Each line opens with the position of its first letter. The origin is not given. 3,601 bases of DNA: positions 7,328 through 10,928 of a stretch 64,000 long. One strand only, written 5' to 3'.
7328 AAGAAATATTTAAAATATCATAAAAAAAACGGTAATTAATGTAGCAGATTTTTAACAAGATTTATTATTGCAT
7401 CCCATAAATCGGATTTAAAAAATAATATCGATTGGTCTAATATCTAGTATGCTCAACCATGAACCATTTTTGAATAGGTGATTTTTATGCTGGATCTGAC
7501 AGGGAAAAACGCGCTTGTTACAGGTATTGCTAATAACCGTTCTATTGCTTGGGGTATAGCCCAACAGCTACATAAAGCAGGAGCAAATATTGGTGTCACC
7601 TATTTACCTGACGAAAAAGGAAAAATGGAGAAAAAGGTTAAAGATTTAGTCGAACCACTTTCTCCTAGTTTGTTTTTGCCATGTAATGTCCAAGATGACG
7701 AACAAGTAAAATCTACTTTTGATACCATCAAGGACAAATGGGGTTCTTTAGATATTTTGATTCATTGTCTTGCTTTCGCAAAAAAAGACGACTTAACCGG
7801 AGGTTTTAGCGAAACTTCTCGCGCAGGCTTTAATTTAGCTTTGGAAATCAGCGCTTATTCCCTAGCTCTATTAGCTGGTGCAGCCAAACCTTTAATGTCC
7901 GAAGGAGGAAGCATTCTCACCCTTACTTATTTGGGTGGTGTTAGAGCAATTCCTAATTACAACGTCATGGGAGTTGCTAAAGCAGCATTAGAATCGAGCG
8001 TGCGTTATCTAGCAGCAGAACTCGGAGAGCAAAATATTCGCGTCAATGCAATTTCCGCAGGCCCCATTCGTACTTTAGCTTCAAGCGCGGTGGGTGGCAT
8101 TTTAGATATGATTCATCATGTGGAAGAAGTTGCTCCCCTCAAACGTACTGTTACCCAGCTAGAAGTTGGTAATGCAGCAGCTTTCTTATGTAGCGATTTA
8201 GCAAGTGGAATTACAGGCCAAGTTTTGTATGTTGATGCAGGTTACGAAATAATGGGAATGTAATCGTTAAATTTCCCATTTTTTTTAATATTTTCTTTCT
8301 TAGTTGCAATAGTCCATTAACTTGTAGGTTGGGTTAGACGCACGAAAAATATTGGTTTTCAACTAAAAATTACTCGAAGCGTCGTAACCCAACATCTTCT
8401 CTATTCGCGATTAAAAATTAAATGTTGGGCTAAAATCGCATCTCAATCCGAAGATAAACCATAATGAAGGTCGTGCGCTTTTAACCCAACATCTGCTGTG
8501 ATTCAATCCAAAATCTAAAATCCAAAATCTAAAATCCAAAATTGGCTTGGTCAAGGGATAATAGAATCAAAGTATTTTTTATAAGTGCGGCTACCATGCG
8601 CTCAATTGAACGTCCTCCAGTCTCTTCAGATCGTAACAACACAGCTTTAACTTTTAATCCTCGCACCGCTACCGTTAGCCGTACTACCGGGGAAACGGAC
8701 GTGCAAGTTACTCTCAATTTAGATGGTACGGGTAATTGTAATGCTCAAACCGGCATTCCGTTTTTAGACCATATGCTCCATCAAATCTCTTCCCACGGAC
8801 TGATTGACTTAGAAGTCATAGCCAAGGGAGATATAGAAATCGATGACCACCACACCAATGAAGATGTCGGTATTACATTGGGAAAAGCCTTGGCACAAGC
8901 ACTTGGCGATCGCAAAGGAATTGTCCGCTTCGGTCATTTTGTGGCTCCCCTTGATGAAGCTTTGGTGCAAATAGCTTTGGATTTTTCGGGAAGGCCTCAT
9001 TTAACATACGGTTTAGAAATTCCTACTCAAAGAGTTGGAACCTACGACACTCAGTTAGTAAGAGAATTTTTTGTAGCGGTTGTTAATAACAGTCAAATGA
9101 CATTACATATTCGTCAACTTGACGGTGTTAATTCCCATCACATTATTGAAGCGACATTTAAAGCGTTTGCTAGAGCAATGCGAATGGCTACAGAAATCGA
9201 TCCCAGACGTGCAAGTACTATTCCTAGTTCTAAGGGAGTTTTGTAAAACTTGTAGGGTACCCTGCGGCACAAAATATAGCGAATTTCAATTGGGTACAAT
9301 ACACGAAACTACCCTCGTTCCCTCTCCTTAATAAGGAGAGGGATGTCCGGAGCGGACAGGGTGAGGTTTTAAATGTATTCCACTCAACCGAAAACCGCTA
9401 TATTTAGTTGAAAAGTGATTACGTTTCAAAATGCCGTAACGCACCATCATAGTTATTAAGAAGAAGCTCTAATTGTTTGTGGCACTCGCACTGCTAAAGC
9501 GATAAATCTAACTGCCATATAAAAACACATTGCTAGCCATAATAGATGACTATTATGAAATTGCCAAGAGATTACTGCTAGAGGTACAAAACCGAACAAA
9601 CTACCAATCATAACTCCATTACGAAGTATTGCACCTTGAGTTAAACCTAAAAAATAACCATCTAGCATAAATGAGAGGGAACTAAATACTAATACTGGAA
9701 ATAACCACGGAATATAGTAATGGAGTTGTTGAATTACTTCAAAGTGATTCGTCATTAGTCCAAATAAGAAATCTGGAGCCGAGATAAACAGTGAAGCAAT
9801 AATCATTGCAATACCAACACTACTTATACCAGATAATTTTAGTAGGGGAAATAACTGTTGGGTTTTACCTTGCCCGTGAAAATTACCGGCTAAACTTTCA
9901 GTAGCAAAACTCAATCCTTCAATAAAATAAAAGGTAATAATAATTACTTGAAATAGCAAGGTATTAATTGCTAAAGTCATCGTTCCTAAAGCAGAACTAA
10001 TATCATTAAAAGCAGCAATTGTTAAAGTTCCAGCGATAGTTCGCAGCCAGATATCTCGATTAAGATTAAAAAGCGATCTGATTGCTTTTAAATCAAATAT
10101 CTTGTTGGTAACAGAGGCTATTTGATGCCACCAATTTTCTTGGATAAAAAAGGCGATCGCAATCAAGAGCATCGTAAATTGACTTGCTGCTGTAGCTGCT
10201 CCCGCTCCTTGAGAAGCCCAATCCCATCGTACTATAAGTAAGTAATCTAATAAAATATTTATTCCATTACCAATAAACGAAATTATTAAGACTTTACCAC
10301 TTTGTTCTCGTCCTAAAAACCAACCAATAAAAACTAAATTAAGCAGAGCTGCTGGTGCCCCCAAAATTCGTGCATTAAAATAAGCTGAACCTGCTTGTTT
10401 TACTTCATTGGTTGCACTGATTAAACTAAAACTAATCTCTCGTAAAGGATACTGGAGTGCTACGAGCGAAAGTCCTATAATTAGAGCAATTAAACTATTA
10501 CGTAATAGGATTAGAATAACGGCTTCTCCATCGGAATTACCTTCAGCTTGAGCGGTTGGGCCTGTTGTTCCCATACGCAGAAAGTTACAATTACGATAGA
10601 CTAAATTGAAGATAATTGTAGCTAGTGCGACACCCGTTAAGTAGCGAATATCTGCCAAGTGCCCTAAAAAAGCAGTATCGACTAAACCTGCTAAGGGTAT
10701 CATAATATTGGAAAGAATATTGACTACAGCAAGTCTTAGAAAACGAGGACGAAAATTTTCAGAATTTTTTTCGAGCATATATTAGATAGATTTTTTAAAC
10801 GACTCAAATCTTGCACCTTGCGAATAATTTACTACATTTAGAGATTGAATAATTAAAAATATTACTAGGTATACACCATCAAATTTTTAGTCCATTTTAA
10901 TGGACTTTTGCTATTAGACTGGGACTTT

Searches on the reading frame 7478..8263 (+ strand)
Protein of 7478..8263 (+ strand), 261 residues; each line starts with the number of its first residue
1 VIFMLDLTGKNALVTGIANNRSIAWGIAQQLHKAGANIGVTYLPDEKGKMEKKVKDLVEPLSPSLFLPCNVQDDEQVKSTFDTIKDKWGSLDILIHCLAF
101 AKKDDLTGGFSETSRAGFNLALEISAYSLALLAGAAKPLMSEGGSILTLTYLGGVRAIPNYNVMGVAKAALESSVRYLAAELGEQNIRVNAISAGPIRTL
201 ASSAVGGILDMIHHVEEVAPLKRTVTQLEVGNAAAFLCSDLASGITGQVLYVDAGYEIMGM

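Call 9: search_protein_families(library=pfam, proteins=[window:7478-8263:+], max_evalue=0.001)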
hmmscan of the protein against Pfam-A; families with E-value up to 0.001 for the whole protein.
window:7478-8263:+ (261 aa): 3 families
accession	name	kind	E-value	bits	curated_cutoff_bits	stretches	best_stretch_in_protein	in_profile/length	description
PF13561.12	adh_short_C2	-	3.7e-89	298.8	27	1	16-256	1-235/236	Enoyl-(Acyl carrier protein) reductase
PF00106.31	adh_short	-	2.7e-22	79.7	26.6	1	10-200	1-185/195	short chain dehydrogenase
PF12241.14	Enoyl_reductase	-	0.00035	20.4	22.1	0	139-208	132-203/236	Trans-2-enoyl-CoA reductase catalytic region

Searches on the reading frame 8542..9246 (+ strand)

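Call 9: search_protein_families(library=pfam, proteins=[window:8542-9246:+], max_evalue=0.001)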
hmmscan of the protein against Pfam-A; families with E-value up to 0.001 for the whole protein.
window:8542-9246:+ (234 aa): 1 family
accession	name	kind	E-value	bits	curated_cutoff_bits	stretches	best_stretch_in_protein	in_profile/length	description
PF00475.24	IGPD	-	3.2e-64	215.8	27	1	70-213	1-144/144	Imidazoleglycerol-phosphate dehydratase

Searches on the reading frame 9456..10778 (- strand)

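Call 9: search_protein_families(library=pfam, proteins=[window:9456-10778:-], max_evalue=0.001)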
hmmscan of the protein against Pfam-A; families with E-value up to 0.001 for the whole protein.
window:9456-10778:- (440 aa): 1 family
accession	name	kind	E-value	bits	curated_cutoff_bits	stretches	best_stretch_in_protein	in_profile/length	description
PF01554.23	MatE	-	9.5e-29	100.6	24.9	2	21-180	3-161/161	MatE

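Call 69: search_protein_families(library=ncbifam, proteins=[window:9456-10778:-], max_evalue=0.00001)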
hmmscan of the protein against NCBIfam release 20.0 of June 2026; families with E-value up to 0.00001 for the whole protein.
window:9456-10778:- (440 aa): 5 families
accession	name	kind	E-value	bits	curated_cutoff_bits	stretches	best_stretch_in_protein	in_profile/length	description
NF041358.1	GntT_guanitoxin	equivalog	2e-171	570.9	525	1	4-435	6-437/438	guanitoxin biosynthesis MATE family efflux transporter GntT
TIGR00797.1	matE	subfamily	9.6e-67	225.6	147.4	1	21-406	3-389/396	MATE family efflux transporter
NF007690.0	PRK10367.1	equivalog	3.8e-65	220.5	409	1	13-430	11-426/441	MATE family efflux transporter DinF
NF007130.1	PRK09575.1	equivalog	2.1e-16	60.2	445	1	12-429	7-424/435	MATE family efflux transporter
NF052396.1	MATE_WgkD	equivalog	1.1e-07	31.2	510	1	89-364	84-354/428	tryglysin-associated MATE efflux transporter WgkD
